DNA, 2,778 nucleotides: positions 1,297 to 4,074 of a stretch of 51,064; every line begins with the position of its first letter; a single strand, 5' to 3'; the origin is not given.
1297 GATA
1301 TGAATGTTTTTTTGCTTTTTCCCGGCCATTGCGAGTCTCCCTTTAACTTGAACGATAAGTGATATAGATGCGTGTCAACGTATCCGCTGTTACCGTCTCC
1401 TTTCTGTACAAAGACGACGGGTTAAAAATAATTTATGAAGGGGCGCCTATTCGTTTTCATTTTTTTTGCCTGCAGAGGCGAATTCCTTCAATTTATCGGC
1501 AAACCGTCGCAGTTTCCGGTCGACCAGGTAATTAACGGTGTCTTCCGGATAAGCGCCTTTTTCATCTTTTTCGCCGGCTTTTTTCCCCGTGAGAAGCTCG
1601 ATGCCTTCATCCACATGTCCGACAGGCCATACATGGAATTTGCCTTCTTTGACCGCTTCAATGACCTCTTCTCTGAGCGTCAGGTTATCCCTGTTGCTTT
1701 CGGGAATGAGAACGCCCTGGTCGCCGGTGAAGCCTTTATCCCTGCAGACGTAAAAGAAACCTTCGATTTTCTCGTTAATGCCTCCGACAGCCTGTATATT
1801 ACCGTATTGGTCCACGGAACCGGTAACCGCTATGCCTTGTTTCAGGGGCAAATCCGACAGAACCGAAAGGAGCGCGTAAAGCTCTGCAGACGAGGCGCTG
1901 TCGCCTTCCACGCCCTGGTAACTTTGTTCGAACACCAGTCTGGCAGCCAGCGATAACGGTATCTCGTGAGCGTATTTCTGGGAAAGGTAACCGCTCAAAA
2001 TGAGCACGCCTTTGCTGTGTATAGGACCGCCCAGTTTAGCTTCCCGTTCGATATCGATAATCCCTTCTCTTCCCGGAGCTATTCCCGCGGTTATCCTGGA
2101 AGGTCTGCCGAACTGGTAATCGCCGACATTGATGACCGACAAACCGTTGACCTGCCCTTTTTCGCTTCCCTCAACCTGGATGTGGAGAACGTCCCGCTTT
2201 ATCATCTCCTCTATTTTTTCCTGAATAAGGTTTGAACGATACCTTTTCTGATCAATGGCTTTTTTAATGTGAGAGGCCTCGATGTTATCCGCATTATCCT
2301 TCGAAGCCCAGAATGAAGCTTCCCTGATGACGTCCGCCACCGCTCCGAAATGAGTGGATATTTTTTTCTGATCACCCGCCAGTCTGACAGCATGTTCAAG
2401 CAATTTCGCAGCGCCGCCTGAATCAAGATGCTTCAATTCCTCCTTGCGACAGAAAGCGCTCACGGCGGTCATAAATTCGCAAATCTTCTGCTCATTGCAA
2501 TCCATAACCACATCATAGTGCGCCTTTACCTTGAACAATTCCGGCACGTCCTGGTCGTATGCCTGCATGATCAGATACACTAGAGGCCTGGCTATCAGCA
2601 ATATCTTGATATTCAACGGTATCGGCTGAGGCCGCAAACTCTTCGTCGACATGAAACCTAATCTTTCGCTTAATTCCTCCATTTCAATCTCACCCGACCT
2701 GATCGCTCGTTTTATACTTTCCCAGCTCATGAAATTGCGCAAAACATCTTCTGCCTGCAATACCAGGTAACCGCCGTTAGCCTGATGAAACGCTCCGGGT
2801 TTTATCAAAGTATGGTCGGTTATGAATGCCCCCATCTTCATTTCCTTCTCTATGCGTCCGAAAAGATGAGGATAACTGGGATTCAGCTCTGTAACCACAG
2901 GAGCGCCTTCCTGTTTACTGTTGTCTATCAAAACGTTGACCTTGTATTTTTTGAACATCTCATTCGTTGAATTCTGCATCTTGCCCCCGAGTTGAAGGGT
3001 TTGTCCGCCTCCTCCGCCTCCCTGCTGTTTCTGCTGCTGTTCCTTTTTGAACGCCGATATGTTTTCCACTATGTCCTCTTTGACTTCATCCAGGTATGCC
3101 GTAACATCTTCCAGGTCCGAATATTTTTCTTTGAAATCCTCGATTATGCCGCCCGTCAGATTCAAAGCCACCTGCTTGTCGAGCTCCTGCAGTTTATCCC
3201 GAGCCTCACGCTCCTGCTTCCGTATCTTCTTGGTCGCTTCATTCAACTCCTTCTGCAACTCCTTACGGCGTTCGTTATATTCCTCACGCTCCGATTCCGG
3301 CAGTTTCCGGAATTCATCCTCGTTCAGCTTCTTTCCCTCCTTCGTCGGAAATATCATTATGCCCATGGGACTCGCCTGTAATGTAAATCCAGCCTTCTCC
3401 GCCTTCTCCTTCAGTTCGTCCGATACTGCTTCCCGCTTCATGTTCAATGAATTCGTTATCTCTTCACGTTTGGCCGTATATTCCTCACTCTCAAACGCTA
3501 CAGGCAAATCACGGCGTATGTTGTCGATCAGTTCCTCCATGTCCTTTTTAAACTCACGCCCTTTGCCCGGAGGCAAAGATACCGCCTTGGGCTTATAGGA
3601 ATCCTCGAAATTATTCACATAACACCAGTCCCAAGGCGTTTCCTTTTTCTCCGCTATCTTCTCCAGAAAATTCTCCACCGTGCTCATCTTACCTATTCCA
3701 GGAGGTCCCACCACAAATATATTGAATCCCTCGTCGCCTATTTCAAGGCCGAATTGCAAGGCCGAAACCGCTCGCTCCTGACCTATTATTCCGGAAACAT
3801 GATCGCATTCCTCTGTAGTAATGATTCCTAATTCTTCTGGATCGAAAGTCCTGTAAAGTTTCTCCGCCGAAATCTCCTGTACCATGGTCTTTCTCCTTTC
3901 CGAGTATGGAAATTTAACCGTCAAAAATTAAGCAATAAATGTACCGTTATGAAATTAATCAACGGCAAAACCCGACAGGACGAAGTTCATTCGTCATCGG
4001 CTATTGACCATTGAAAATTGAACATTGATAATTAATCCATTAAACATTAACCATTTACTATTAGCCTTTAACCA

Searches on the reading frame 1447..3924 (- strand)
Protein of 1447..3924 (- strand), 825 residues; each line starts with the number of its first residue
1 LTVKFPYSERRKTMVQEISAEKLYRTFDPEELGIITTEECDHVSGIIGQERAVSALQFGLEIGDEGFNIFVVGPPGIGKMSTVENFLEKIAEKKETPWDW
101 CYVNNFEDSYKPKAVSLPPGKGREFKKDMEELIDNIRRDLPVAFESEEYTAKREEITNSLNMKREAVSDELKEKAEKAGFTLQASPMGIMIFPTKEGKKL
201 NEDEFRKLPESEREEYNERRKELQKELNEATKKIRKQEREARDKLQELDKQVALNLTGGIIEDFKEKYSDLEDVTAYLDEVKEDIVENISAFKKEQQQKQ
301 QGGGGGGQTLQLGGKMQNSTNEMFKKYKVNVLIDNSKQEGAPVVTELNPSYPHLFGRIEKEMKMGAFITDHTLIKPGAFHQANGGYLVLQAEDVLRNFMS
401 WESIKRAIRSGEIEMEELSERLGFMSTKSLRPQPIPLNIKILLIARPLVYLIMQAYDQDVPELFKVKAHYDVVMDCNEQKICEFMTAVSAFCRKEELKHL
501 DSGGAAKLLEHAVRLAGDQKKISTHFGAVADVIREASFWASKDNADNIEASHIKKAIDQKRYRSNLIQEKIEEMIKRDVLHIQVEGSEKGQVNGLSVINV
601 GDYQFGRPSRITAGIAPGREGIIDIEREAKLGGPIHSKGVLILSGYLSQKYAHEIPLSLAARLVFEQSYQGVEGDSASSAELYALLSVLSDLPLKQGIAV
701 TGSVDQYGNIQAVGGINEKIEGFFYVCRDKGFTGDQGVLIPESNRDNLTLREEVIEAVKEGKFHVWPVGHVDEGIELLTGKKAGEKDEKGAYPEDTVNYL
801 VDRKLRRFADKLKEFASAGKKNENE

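Call 11: search_protein_families(library=pfam, proteins=[window:1447-3924:-])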
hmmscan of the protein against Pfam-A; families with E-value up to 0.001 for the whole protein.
window:1447-3924:- (825 aa): 4 families
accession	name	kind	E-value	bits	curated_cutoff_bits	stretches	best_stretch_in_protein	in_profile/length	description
PF13654.12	AAA_32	-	3.1e-49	166.8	21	1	339-471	1-133/133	LonB-like, AAA domain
PF20436.4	LonB_AAA-LID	-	1.5e-24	86.2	22.4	1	499-563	1-65/65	Archaeal LonB, AAA+ ATPase LID domain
PF20437.3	LonC_helical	-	4.1e-19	68.7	24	1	99-132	1-34/34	Lon-like LonC helical domain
PF05362.19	Lon_C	-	3.4e-08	33.8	21.1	1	673-776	108-200/205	Lon protease (S16) C-terminal proteolytic domain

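Call 20: find_related_loci(query=window:1447-3885:-, collection=genome_contigs, flank=6000)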
Query window:1447-3885:- (812 aa) in genome_contigs; peptide patterns used: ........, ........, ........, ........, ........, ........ (x = any residue, [..] = any of these).
127 stretches matched a pattern; 38 encode a relative of the query (tblastn E <= 1e-3); 38 distinct loci.
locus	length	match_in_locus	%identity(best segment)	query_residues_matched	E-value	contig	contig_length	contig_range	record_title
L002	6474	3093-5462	51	1-802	0e+0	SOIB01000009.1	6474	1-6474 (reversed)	MAG: Candidatus Stahlbacteria bacterium isolate E29_bin14 NODE_5464_length_6474_cov_10.403957, whole genome shotgun sequ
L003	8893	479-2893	52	1-811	0e+0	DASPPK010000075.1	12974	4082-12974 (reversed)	MAG TPA_asm: Candidatus Acidiferrales bacterium isolate SMAG_U12171 k141_1616223, whole genome shotgun sequence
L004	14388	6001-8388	50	1-806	0e+0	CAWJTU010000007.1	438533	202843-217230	MAG: Candidatus Bathyarchaeota archaeon isolate MFD04408.bin.1.95 genome assembly, contig: contig_13384, whole genome sh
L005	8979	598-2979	50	1-802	0e+0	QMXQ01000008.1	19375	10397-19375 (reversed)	MAG: Candidatus Bathyarchaeota archaeon isolate B46_G15 B46_Guay15_scaffold_00367, whole genome shotgun sequence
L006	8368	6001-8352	49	15-796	0e+0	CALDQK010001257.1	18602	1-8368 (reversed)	MAG TPA_asm: uncultured bacterium isolate ERR599081_bin.20_CONCOCT_v1.1_MAG genome assembly, contig: ERZ841280.1975, who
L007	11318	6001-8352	45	2-796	0e+0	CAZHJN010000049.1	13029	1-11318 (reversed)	MAG TPA_asm: uncultured bacterium isolate SRP098346_co1_153 genome assembly, contig: NODE_5636_length_13029_cov_13.47834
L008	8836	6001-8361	46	4-802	0e+0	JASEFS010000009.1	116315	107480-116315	MAG: Deltaproteobacteria bacterium isolate Yes49-14 NODE_87_length_116315_cov_7.294598, whole genome shotgun sequence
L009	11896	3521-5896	45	4-802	0e+0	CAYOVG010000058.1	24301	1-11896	MAG TPA_asm: uncultured Syntrophobacteraceae bacterium isolate binchicken_co168_41 genome assembly, contig: NODE_3661_le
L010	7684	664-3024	47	1-800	0e+0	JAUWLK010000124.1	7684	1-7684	MAG: Flavobacteriaceae bacterium isolate CSMAG_2370 CSMAG_2370_k141_737400_length_7684_cov_7.7805, whole genome shotgun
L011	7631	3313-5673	46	4-802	0e+0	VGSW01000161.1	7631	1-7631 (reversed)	MAG: Deltaproteobacteria bacterium isolate K_DeepCast_300m_m2_211 K_DeepCast_300m_m2_211_Ga0194111_10016218, whole genom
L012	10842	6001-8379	45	4-808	0e+0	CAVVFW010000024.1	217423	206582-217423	MAG: uncultured delta proteobacterium isolate MFD01721.bin.1.156 genome assembly, contig: contig_4612, whole genome shot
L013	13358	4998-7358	47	4-802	0e+0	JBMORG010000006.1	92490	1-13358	MAG: Thermodesulfobacteriota bacterium isolate Betzabe_MAG174 MAG174_6, whole genome shotgun sequence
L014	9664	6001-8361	45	4-802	0e+0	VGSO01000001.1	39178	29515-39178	MAG: Deltaproteobacteria bacterium isolate K_DeepCast_250m_m1_077 K_DeepCast_250m_m1_077_Ga0194125_10001518, whole genom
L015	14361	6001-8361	45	4-802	0e+0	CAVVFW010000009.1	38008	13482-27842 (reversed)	MAG: uncultured delta proteobacterium isolate MFD01721.bin.1.156 genome assembly, contig: contig_21887, whole genome sho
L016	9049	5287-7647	45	4-802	0e+0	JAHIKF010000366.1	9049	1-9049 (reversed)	MAG: Proteobacteria bacterium isolate KR13_N1.mb.39 KR13_N1.mb.39_k141_169300, whole genome shotgun sequence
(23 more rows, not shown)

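Call 61: search_protein_families(library=ncbifam, proteins=[window:1447-3885:-], max_evalue=0.00001)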
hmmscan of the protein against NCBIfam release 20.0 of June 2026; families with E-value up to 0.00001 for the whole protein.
window:1447-3885:- (812 aa): 3 families
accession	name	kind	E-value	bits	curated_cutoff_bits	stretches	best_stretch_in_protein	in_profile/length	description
TIGR00764.1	lon_rel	equivalog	1.6e-42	145.9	516.6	1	315-766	159-593/608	ATP-dependent protease LonB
TIGR02903.1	spore_lon_C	equivalog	1.9e-13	49.8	678.8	1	659-742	523-599/615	Lon family ATP-dependent protease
TIGR02902.1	spore_lonB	equivalog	1.1e-12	47.4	723.3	1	518-745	303-518/531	ATP-dependent protease LonB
